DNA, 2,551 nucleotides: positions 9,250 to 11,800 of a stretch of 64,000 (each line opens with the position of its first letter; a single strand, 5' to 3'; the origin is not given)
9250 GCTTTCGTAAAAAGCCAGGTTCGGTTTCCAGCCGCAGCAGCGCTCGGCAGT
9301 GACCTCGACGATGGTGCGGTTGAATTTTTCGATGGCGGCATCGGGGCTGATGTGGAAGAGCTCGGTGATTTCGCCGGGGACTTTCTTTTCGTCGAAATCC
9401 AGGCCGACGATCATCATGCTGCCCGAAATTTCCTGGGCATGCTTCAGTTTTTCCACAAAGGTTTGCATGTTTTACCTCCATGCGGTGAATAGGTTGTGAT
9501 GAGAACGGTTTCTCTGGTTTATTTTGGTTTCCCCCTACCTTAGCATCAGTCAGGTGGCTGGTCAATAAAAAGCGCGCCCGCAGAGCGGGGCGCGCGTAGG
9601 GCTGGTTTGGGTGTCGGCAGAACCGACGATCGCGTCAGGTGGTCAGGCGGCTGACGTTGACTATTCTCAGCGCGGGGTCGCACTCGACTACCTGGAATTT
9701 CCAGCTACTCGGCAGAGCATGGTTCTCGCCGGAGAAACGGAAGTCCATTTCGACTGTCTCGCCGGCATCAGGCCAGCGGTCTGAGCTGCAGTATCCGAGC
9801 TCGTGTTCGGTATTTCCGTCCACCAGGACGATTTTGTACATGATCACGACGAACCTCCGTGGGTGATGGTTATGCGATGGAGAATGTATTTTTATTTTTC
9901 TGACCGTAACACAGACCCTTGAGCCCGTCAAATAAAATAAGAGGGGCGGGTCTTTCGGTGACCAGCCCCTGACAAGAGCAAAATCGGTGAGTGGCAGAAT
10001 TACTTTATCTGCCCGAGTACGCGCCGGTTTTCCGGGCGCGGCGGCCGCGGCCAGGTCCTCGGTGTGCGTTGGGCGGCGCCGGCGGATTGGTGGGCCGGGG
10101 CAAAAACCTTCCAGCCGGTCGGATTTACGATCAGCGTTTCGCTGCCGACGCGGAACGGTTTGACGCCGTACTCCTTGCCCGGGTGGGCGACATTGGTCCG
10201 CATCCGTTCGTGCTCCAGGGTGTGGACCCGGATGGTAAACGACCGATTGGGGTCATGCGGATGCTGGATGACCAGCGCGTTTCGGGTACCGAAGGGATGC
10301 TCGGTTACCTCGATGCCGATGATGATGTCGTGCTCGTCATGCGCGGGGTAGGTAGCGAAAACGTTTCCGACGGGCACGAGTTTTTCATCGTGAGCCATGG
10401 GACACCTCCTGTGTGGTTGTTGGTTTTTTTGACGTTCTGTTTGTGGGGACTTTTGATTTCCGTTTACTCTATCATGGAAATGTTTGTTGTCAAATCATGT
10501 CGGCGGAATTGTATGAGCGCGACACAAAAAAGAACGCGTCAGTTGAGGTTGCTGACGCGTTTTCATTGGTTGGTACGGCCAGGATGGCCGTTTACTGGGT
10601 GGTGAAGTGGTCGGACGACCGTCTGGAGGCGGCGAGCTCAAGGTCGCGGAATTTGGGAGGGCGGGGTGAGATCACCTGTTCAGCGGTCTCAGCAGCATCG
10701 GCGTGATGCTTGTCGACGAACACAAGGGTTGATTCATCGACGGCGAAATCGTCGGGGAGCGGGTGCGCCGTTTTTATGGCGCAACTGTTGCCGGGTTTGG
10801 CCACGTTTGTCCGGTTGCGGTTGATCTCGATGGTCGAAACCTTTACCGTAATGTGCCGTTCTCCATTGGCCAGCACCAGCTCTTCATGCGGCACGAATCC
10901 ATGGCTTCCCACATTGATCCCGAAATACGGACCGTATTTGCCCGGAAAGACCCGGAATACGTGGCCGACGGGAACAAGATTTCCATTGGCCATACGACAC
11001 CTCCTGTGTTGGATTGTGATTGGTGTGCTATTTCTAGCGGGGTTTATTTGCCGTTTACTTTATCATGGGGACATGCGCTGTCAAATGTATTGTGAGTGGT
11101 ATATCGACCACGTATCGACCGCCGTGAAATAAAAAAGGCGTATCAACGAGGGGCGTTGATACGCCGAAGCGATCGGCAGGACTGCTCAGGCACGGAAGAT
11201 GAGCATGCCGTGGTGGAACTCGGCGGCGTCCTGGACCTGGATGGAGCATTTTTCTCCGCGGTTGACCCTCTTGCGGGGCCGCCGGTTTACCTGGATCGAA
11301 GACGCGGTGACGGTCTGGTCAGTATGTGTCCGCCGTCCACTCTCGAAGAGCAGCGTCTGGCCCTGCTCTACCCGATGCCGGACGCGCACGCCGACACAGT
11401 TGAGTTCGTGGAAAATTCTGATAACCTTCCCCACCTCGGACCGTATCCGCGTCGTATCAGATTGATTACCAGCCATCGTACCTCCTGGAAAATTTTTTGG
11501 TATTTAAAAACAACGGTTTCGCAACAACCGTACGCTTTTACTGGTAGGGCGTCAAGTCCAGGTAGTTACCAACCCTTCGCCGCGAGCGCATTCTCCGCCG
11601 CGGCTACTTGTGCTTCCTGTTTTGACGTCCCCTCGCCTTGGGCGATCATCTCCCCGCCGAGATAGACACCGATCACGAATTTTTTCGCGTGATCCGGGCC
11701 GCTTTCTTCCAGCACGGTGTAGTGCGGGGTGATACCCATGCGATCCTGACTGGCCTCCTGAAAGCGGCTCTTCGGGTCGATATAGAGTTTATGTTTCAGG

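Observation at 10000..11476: Three tandem, diverged paralogs of an uncharacterized small protein; two have duplicated near-identical promoter and 5'-UTR blocks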

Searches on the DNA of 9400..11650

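Call 91: search_rna_families(source=window, start=9400, end=11650, threshold=evalue, max_evalue=1)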
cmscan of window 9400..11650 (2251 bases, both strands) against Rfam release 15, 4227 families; matches with E-value up to 1: 1.
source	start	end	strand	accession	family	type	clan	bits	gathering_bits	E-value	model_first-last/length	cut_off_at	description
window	10519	10596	-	RF00519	suhB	Gene; sRNA;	CL00108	20.7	41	0.28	1-77/77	no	Makes More Granules Regulator RNA (mmgR)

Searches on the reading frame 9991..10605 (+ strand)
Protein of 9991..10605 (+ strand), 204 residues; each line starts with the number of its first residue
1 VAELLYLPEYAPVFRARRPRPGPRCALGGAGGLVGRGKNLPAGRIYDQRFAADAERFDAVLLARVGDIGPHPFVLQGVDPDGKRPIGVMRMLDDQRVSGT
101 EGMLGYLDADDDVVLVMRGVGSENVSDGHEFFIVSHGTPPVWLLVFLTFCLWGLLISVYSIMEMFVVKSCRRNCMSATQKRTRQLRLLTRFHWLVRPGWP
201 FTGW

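Call 3: search_protein_families(library=pfam, proteins=[window:9991-10605:+], max_evalue=10)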
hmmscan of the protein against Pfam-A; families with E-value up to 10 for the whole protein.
window:9991-10605:+ (204 aa): 0 families
